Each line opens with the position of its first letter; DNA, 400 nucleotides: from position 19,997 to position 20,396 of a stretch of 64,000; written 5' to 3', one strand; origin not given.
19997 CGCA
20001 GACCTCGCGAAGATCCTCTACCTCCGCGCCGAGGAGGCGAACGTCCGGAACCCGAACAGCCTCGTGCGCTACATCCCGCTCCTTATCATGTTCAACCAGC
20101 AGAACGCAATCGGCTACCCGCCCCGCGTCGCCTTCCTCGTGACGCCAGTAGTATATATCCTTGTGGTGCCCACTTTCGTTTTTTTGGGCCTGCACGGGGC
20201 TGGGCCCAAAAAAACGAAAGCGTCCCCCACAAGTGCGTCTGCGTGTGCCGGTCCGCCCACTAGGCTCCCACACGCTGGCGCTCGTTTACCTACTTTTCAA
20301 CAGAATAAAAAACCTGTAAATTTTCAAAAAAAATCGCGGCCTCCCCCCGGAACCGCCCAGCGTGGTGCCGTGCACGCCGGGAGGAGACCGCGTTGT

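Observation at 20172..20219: Stem-loop 26 nt inside every TIR tip with loop-only variation: candidate replication origin/packaging signal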

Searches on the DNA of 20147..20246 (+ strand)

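Call 90: build_rna_model(alignment_id=A2, structure=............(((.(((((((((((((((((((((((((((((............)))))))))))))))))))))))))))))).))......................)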
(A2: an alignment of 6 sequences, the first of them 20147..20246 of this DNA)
Model R1 built from alignment A2 (6 sequences, 112 columns); structure: as given.
model positions 99; base pairs 32; branch points 0; effective number of sequences 1.71; information 0.59 bits per position. Calibrated on 0.2 Mb of random sequence (short: E-values are rough).
structure used (alignment columns):
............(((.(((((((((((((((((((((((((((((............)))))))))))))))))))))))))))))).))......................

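Call 92: search_with_rna_model(model_id=R1, sources=[window, L001, L002, L003, L004, L005, L006, L007, L008, L009, L010, L011, L012, L013, L014, L015, L016, L017, L018, L019, L020, L021], max_evalue=1)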
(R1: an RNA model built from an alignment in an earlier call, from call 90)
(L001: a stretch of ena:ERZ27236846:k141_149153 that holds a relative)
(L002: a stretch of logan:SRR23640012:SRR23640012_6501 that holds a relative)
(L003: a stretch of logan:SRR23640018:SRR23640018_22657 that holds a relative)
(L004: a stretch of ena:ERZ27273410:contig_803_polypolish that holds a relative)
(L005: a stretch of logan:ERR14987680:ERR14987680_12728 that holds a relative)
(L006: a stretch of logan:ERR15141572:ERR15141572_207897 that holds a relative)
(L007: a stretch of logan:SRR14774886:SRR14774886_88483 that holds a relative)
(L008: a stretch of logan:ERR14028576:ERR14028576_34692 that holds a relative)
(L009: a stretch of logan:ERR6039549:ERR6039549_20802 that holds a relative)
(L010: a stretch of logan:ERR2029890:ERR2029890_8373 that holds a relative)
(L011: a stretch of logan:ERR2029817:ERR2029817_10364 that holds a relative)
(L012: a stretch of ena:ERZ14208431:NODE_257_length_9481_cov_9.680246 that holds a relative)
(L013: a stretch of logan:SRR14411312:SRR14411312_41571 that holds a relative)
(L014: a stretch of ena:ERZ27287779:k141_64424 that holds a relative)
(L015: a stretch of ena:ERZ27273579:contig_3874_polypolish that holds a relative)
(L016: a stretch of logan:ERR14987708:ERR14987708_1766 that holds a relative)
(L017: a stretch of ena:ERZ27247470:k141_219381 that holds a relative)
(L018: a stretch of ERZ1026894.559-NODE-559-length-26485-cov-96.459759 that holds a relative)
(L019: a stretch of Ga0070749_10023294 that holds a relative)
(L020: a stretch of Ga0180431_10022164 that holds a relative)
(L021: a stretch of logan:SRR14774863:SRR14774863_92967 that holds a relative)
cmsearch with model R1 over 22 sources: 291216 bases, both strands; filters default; matches with E-value up to 1: 14.
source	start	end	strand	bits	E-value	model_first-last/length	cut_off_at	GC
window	20147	20246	+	101.4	1.4e-20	1-99/99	no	0.53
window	46061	46160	-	101.4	1.4e-20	1-99/99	no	0.53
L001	12846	12945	-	98.2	7.8e-20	1-99/99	no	0.54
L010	7660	7756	-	89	1.1e-17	1-99/99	no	0.56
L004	16713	16812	-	86.4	4.4e-17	1-99/99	no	0.45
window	52131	52230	-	85.7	6.6e-17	1-99/99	no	0.54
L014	17901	17990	-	65.5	3.4e-12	1-99/99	no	0.33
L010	7660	7756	+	58.7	1.3e-10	1-99/99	no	0.56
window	20147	20240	-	51.2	7.1e-09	1-99/99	no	0.52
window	46067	46160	+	51.2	7.1e-09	1-99/99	no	0.52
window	52133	52230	+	47.7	4.7e-08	1-99/99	no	0.54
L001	12859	12932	+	46.9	7.2e-08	14-86/99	no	0.57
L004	16723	16811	+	46.6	8.5e-08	11-99/99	no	0.43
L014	17907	17986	+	40.6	2.1e-06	1-99/99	no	0.35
